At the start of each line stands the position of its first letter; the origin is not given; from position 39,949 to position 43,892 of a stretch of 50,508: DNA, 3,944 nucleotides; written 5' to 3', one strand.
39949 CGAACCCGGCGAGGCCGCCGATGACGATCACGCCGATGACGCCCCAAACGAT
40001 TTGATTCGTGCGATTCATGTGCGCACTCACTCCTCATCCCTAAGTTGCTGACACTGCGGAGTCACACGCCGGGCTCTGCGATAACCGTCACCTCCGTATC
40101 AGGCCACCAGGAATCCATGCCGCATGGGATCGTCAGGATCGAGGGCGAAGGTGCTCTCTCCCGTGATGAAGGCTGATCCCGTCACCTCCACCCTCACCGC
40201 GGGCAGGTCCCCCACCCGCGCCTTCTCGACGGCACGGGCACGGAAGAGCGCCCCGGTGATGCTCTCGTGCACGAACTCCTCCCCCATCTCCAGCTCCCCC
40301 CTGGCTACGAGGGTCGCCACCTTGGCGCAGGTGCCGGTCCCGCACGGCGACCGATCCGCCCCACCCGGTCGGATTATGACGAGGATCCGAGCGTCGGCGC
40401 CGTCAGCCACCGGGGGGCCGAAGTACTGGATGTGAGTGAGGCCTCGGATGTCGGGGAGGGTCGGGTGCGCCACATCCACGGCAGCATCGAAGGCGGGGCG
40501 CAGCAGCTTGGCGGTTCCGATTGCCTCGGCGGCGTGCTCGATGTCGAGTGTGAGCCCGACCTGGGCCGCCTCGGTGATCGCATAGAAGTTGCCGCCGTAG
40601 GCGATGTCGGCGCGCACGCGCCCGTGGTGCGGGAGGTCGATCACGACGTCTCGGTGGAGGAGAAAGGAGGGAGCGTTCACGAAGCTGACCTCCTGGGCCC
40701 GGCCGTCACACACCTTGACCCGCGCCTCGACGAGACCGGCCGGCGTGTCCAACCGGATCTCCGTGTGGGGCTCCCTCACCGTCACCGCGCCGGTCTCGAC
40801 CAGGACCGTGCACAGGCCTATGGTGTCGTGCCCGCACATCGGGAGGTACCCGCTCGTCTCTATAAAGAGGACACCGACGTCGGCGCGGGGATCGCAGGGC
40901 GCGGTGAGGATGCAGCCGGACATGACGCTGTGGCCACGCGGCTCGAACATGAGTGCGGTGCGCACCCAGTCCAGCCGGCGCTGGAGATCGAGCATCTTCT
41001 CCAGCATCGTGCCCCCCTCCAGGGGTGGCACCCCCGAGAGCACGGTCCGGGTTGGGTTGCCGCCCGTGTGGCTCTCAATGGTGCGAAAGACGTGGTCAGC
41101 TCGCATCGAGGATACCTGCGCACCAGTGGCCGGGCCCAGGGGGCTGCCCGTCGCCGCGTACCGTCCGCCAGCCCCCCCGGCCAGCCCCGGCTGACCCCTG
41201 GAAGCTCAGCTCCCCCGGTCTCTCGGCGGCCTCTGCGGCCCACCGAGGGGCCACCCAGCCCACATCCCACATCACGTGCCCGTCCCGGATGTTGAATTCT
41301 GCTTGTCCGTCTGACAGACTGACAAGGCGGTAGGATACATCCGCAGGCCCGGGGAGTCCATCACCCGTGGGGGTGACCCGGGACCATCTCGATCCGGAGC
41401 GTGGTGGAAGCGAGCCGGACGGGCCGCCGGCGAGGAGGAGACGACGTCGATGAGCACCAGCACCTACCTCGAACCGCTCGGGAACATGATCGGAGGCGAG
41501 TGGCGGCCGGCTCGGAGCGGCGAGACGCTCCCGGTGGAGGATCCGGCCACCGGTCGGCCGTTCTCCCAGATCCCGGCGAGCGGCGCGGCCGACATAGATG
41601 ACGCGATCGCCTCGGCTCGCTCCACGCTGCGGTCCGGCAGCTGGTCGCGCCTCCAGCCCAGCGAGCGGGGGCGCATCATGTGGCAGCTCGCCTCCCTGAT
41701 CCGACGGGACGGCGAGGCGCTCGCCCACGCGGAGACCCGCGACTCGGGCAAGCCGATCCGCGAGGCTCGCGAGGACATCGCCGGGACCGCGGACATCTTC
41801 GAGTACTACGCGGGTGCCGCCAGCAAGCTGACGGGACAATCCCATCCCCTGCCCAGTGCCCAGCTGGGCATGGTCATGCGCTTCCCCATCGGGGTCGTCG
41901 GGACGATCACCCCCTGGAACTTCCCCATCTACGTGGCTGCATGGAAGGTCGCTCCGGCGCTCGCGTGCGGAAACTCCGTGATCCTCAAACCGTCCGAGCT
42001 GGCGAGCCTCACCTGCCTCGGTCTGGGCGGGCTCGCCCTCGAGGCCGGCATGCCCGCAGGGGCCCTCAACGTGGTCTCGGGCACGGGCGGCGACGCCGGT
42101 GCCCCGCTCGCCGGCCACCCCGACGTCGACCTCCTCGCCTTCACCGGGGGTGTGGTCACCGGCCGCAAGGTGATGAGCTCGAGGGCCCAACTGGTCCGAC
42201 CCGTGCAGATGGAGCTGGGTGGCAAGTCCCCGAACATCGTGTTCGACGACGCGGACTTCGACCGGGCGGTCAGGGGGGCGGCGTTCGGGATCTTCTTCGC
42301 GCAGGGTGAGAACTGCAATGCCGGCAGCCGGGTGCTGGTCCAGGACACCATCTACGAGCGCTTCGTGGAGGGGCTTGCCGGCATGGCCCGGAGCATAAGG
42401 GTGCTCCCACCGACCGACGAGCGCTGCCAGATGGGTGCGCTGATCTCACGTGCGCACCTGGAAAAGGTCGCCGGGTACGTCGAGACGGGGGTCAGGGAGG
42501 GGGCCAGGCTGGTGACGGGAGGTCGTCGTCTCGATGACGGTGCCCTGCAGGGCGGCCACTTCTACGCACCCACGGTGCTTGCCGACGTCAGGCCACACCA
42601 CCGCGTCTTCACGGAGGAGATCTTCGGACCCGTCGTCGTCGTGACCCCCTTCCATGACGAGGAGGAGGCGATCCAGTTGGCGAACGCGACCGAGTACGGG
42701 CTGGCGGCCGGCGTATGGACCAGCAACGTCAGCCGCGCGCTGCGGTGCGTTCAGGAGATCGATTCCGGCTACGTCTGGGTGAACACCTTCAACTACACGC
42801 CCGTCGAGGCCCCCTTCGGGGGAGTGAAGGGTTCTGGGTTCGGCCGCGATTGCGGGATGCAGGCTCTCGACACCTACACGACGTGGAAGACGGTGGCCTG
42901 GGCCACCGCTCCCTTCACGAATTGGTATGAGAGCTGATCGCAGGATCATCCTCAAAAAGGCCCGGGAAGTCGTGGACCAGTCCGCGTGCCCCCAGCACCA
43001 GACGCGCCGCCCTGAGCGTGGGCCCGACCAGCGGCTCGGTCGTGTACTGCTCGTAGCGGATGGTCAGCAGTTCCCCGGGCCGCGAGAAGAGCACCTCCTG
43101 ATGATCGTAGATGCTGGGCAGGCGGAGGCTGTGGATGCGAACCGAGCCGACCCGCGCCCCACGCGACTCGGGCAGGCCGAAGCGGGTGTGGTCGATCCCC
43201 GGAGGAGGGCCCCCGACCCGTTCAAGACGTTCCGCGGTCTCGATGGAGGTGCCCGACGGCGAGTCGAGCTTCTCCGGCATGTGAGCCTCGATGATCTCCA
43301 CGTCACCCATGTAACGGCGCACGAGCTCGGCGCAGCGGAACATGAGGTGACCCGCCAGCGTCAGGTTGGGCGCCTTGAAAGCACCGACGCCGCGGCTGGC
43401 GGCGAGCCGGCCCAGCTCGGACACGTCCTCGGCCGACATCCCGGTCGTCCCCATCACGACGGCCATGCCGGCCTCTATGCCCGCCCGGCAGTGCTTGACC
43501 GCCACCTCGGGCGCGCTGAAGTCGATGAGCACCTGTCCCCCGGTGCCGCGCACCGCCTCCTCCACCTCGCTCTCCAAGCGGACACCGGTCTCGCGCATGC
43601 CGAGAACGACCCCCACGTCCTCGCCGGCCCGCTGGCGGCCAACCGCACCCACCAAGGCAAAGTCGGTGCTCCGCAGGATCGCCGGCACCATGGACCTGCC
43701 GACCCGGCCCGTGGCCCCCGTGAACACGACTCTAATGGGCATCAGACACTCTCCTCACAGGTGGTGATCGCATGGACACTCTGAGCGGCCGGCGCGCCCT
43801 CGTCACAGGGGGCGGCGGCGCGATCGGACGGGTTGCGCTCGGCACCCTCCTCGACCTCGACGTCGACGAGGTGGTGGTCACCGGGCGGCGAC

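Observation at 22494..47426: About 25 kb imino-acid/hydroxyproline catabolic supercluster around one GntR regulator, with far more enzymes than the known pathway needs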

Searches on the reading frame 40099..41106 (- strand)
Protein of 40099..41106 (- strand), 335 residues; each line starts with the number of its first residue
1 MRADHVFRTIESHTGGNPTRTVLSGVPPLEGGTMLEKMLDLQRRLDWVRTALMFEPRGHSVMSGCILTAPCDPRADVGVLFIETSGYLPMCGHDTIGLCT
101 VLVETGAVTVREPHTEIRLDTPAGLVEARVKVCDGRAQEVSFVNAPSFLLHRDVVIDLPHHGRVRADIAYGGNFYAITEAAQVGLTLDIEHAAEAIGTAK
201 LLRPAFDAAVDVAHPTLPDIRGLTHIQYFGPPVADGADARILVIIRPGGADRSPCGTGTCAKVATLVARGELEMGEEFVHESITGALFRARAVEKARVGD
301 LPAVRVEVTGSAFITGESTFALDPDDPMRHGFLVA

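Call 6: search_protein_families(library=pfam, proteins=[window:40099-41106:-])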
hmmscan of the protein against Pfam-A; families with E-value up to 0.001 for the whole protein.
window:40099-41106:- (335 aa): 2 families
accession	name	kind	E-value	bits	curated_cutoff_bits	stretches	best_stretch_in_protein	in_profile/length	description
PF05544.16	Pro_racemase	-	4.5e-120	401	27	1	10-332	2-324/325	Proline racemase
PF02567.21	PhzC-PhzF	-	4.7e-06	26.7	27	1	88-148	64-120/281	Phenazine biosynthesis-like protein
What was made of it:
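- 40099..41106 (-): PRS3, a Cys/Cys proline-racemase-superfamily enzyme. Proposed 4-hydroxyproline 2-epimerase, possibly also a proline racemase. It is the first gene of the long leftward operon. PF05544 at 5e-120 (call 6).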

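Call 9: search_protein_families(library=ncbifam, proteins=[window:40099-41106:-], max_evalue=1e-10)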
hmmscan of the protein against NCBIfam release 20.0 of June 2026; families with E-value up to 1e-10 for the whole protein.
window:40099-41106:- (335 aa): 6 families
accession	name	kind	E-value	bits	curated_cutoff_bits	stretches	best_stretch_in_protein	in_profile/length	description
NF010576.0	PRK13969.1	equivalog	7.1e-113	376.9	556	1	1-334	1-334/335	proline racemase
NF010578.0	PRK13971.1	equivalog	1.1e-107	360.1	376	1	4-334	3-332/333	4-hydroxyproline epimerase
NF045511.1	TransHydProDhtase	equivalog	3.9e-94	315.5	540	1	1-334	1-334/335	trans-3-hydroxy-L-proline dehydratase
NF047722.1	T3LHypDht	equivalog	4.3e-72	243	550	1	1-333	1-334/341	trans-3-hydroxy-L-proline dehydratase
NF052296.1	HdxProlEpimProt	equivalog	3.1e-66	223.9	450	1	8-332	2-308/309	4-hydroxyproline epimerase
NF010577.0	PRK13970.1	equivalog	3.2e-58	197.5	442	1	8-332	6-309/311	4-hydroxyproline epimerase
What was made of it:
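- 40099..41106 (-): The 4HypE model NF010578 scores 360 bits against a cutoff of 376, and the ProR model 377 against 556 (call 9).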

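Call 14: search_solved_structures(query=window:40099-41106:-, max_evalue=1e-20)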
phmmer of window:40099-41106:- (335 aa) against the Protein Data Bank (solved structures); distinct sequences matched with E-value up to 1e-20: 17.
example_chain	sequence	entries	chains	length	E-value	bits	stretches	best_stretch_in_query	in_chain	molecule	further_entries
7pb3_AAA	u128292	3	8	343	6.8e-87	294.7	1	7-334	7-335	Proline racemase A (AsProR)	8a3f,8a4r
6j7c_A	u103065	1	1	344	3e-85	289.3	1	3-334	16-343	Proline racemase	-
6r76_A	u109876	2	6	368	3.6e-85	289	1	6-333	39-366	Proline racemase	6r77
1w61_A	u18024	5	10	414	1.3e-82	280.6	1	2-333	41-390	B-CELL MITOGEN | Proline racemase A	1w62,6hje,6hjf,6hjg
7qpo_A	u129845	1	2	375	3.2e-62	213.6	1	6-334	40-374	Trans-3-hydroxy-L-proline dehydratase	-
4q2h_A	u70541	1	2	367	1e-60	208.7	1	5-333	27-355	Proline racemase protein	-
4juu_A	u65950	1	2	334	2e-52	181.4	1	4-332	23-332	Epimerase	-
1tm0_A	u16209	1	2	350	6e-52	179.8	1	1-333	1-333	PROLINE RACEMASE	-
4q60_A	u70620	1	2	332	1.7e-51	178.4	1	8-332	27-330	PROLINE RACEMASE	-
4k7x_A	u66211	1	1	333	1.9e-51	178.2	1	8-332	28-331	Proline racemase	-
4lb0_A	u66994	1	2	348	2e-51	178.1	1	3-334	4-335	Uncharacterized protein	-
4jbd_A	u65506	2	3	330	9.9e-51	175.8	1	8-331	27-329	Proline racemase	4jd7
4j9w_A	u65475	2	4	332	1.9e-50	174.9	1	8-331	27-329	Proline racemase family protein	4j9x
4jci_A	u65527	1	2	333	4.3e-50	173.7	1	8-331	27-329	Proline racemase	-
2azp_A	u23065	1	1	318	5.3e-50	173.4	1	7-331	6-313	hypothetical protein PA1268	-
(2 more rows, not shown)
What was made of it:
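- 40099..41106 (-): The nearest PDB entries are ProR and bifunctional ProR/HypE (call 14).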

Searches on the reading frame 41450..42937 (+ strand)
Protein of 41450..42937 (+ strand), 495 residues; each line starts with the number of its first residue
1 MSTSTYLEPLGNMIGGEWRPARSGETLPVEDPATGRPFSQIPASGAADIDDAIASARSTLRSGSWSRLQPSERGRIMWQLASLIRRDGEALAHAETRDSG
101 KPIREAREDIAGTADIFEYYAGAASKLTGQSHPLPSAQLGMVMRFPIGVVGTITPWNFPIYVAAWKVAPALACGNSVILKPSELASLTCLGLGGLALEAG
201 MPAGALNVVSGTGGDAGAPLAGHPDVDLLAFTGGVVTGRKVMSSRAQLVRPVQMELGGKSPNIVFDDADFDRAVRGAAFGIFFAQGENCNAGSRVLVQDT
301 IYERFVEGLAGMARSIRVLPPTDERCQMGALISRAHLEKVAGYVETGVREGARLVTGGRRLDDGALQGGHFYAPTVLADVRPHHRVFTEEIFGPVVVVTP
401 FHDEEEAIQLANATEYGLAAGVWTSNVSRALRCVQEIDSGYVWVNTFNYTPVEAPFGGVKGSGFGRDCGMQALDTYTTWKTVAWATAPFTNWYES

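Call 6: search_protein_families(library=pfam, proteins=[window:41450-42937:+])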
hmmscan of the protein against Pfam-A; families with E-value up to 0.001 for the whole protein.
window:41450-42937:+ (495 aa): 1 family
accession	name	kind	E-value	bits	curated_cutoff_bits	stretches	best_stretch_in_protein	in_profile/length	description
PF00171.27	Aldedh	-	6.1e-169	562.8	23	1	18-482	1-461/461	Aldehyde dehydrogenase family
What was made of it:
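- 41450..42937 (+): ALDH2. Proposed alpha-ketoglutarate-semialdehyde dehydrogenase. PF00171 at 6e-169 (call 6).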

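Call 9: search_protein_families(library=ncbifam, proteins=[window:41450-42937:+], max_evalue=1e-10)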
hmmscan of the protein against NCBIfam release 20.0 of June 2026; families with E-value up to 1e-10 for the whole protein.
window:41450-42937:+ (495 aa): 40 families (the best 25 are shown)
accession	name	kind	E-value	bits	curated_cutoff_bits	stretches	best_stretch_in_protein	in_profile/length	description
TIGR01804.1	BADH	equivalog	1.5e-156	521.5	668.6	1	14-480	2-467/467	betaine-aldehyde dehydrogenase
NF009725.0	PRK13252.1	equivalog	4.3e-152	507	593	1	12-488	9-483/488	betaine-aldehyde dehydrogenase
TIGR02299.1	HpaE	equivalog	1.8e-147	491.9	638.35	1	11-486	2-478/488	5-carboxymethyl-2-hydroxymuconate semialdehyde dehydrogenase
NF010000.0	PRK13473.1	subfamily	4.7e-146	487.1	615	1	13-484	6-472/475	aminobutyraldehyde dehydrogenase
NF045735.1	PaDhStyDPseudo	equivalog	7.8e-145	483.2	850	1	13-485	6-482/483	phenylacetaldehyde dehydrogenase StyD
NF045736.1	PaDhStyDRhodo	equivalog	1e-134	449.7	800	1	13-482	6-475/479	phenylacetaldehyde dehydrogenase StyD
NF007352.0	PRK09847.1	equivalog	4.2e-129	431.2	850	1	13-482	23-489/495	aldehyde dehydrogenase PuuC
NF050026.1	AcaldDHExaC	equivalog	1.8e-124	416.1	900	1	7-482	13-491/503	acetaldehyde dehydrogenase ExaC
TIGR03216.1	OH_muco_semi_DH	equivalog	6.8e-124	414.1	693.25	1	12-482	3-477/481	2-hydroxymuconic semialdehyde dehydrogenase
NF052305.1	DioxValDhHalo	equivalog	5.7e-113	378.4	750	1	11-482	6-479/483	2,5-dioxovalerate dehydrogenase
NF042993.1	AlphKGSA_gudD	equivalog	1.4e-112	376.9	770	1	11-482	5-478/481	alpha-ketoglutaric semialdehyde dehydrogenase GucD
TIGR03374.1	ABALDH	equivalog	1.4e-111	373.7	909.3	1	23-480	14-467/472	aminobutyraldehyde dehydrogenase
NF006916.0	PRK09407.1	equivalog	1.1e-110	370.8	521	1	22-484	31-492/526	succinic semialdehyde dehydrogenase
TIGR01780.1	SSADH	subfamily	6.9e-110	368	646.35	1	29-479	1-447/448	succinate-semialdehyde dehydrogenase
NF008415.0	PRK11241.1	equivalog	7.4e-101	338.2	828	1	13-480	14-476/482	NADP-dependent succinate-semialdehyde dehydrogenase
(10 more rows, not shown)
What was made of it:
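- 41450..42937 (+): KGSADH models score 377-378 bits, below their cutoffs of 750-770 (call 9).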

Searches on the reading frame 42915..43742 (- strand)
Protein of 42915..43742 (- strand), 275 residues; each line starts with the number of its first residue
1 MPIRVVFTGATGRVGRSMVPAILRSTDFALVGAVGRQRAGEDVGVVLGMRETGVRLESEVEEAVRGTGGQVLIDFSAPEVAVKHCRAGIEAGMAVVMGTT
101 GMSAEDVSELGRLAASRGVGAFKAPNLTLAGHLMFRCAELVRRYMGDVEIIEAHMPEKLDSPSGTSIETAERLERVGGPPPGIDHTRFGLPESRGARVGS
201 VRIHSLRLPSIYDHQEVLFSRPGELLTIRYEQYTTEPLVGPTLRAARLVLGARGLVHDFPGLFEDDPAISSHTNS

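Call 6: search_protein_families(library=pfam, proteins=[window:42915-43742:-])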
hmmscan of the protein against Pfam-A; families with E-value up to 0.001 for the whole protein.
window:42915-43742:- (275 aa): 2 families
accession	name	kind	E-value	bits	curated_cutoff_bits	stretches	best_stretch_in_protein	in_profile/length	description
PF01113.26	DapB_N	-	2.6e-26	92.6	25.6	1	3-126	1-123/124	Dihydrodipicolinate reductase, N-terminus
PF05173.19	DapB_C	-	2.5e-17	63.5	27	1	133-249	4-107/121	Dihydrodipicolinate reductase, C-terminus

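Call 9: search_protein_families(library=ncbifam, proteins=[window:42915-43742:-], max_evalue=1e-10)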
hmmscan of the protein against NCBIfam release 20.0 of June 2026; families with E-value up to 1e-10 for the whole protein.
window:42915-43742:- (275 aa): 1 family
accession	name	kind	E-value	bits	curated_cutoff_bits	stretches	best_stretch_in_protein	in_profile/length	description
TIGR00036.1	dapB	equivalog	1.4e-51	175.6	122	1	3-259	2-265/270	4-hydroxy-tetrahydrodipicolinate reductase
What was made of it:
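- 42915..43742 (-): DapB-like NAD(P)H reductase. Proposed to reduce a cyclic imino acid (pyrroline-2-carboxylate or a hydroxylated analogue). Function inferred only. TIGR00036 scores 176 bits against a cutoff of 122 (call 9).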

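Call 47: search_solved_structures(query=window:42915-43742:-, max_evalue=1e-10, show_alignments=2)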
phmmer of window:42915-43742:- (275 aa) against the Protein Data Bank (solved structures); distinct sequences matched with E-value up to 1e-10: 22.
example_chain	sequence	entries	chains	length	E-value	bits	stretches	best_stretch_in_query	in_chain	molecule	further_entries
5kt0_A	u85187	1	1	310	4.3e-38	134.7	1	2-258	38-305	4-hydroxy-tetrahydrodipicolinate reductase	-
5wol_A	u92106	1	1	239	6.8e-32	114.4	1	53-256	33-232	4-hydroxy-tetrahydrodipicolinate reductase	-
5tek_A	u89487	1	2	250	2.4e-31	112.6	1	68-256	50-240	4-hydroxy-tetrahydrodipicolinate reductase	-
5tjy_A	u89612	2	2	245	2.7e-31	112.4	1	69-256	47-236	4-hydroxy-tetrahydrodipicolinate reductase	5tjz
1yl5_A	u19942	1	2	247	2.9e-31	112.3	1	68-256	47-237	Dihydrodipicolinate reductase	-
1c3v_A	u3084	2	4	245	2.9e-31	112.3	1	69-256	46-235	DIHYDRODIPICOLINATE REDUCTASE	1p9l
1yl6_A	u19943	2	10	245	3.2e-31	112.2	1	68-256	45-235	Dihydrodipicolinate reductase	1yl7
5ugv_A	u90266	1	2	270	3.3e-31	112.2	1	68-256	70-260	4-hydroxy-tetrahydrodipicolinate reductase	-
5z2e_A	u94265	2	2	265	4e-31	111.9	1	1-257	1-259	Dihydrodipicolinate reductase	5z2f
5z2d_A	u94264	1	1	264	9e-31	110.7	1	3-257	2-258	dihydrodipicolinate reductase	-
5eer_A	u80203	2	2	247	7.5e-28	101.2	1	67-255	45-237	4-hydroxy-tetrahydrodipicolinate reductase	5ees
4f3y_A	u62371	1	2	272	3e-25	92.6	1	3-253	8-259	Dihydrodipicolinate reductase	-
6bdx_A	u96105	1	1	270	2.8e-24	89.4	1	1-256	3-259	4-hydroxy-tetrahydrodipicolinate reductase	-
5ugj_A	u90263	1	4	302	1.1e-23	87.4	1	2-256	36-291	4-hydroxy-tetrahydrodipicolinate reductase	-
8d57_A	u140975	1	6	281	1.1e-21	81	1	4-259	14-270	4-hydroxy-tetrahydrodipicolinate reductase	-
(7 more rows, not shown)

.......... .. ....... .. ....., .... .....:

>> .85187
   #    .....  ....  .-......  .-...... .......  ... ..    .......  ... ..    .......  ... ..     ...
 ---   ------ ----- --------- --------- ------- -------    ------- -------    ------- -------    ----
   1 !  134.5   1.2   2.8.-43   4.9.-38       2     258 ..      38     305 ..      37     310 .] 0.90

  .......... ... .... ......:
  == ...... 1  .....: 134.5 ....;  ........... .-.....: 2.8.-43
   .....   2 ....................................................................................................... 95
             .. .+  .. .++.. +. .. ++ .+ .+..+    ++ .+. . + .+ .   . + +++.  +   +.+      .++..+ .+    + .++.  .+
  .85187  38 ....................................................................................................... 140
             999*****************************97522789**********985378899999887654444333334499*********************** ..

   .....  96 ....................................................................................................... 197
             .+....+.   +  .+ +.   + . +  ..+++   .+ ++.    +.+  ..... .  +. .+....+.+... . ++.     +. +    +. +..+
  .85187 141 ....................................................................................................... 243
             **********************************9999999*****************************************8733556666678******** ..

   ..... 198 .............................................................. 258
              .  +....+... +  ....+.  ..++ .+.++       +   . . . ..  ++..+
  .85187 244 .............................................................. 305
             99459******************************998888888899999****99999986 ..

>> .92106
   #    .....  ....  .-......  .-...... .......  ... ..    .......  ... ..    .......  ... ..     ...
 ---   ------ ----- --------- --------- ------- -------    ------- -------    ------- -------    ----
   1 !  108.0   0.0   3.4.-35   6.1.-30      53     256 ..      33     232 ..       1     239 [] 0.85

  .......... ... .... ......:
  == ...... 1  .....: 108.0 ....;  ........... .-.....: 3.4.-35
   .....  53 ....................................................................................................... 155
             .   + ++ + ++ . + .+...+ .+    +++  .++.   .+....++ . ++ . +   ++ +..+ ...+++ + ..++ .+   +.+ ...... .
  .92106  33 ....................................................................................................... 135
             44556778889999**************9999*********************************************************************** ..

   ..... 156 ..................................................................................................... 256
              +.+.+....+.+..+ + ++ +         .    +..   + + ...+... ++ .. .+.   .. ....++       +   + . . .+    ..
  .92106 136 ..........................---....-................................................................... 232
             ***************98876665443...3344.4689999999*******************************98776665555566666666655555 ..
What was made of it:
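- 42915..43742 (-): The motif is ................, against the DapB motif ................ (call 47).
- On DapB (4-hydroxy-tetrahydrodipicolinate reductase, TIGR00036): H, K and PSGT are retained, and the second His is replaced by Met (call 47).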

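Call 75: find_related_loci(query=window:42915-43742:-, collection=metagenome_contigs, flank=8000)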
Query window:42915-43742:- (275 aa) in metagenome_contigs; peptide patterns used: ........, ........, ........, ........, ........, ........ (x = any residue, [..] = any of these).
214 stretches matched a pattern, but none encodes a relative of the query by tblastn (E <= 1e-3).
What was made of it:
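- Tried and rejected: It found nothing (call 75).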

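Call 78: find_related_loci(query=A4, collection=metagenome_contigs, flank=8000)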
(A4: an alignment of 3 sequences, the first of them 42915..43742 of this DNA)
Query A4 (275 aa) in metagenome_contigs; peptide patterns used: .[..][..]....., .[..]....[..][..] (x = any residue, [..] = any of these).
208 stretches matched a pattern; 12 encode a relative of the query (tblastn E <= 1e-3); 12 distinct loci.
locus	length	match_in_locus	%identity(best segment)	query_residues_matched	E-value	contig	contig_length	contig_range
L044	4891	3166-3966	60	1-266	1e-104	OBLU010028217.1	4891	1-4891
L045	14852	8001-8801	60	1-266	2e-103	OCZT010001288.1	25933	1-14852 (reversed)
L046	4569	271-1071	60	1-266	8e-104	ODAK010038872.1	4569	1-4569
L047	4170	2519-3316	59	2-266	1e-95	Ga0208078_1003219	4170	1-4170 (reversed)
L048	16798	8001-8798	56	2-266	4e-88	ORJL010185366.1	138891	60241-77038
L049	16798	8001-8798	56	2-266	4e-88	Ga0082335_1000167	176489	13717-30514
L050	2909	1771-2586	56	3-275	2e-89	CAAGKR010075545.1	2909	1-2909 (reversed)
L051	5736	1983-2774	33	3-264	1e-45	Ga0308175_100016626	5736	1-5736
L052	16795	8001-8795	32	2-264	5e-44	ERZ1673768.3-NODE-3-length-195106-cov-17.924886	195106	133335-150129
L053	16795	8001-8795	32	2-264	9e-44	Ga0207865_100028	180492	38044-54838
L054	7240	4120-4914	32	2-264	8e-43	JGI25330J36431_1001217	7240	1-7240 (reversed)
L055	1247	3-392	55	137-266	5e-44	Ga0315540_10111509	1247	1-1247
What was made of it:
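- Tried and rejected: A three-sequence alignment was needed (call 78).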

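Call 82: search_protein_families(library=pfam, proteins=[L048:569-2104:-, L048:2105-2554:-, L048:2523-3290:-, L048:3291-4745:-, L048:10765-11412:+, L048:15209-16798:+, L048:1-789:-], max_evalue=0.00001)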
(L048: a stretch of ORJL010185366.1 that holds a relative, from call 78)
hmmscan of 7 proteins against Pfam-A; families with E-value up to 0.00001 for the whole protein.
L048:569-2104:- (511 aa): 2 families
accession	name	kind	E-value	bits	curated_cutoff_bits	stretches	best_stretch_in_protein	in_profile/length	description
PF00370.27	FGGY_N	-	1.7e-63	214.9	28.8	1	9-253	2-245/245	FGGY family of carbohydrate kinases, N-terminal domain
PF02782.22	FGGY_C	-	6.1e-34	118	27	1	277-457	16-197/198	FGGY family of carbohydrate kinases, C-terminal domain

L048:2105-2554:- (149 aa): 2 families
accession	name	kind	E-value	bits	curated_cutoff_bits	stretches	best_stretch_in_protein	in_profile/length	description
PF07883.17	Cupin_2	-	3.6e-14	52.7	27.2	1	76-141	4-66/70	Cupin domain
PF05899.18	Cupin_3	-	1e-06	28.7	23.5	0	88-129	22-62/74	EutQ-like cupin domain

L048:2523-3290:- (255 aa): 0 families

L048:3291-4745:- (484 aa): 0 families

L048:10765-11412:+ (215 aa): 0 families

L048:15209-16798:+ (530 aa): 2 families
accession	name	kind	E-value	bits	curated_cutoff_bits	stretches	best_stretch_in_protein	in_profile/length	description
PF00920.27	ILVD_EDD_N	-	3.1e-108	362.1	27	1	59-371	1-315/316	Dihydroxy-acid/6-phosphogluconate dehydratase N-terminal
PF24877.1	ILV_EDD_C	-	4.9e-49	166.8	27.7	1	382-529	1-145/191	Dihydroxy-acid/6-phosphogluconate dehydratase C-terminal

L048:1-789:- (263 aa): 0 families
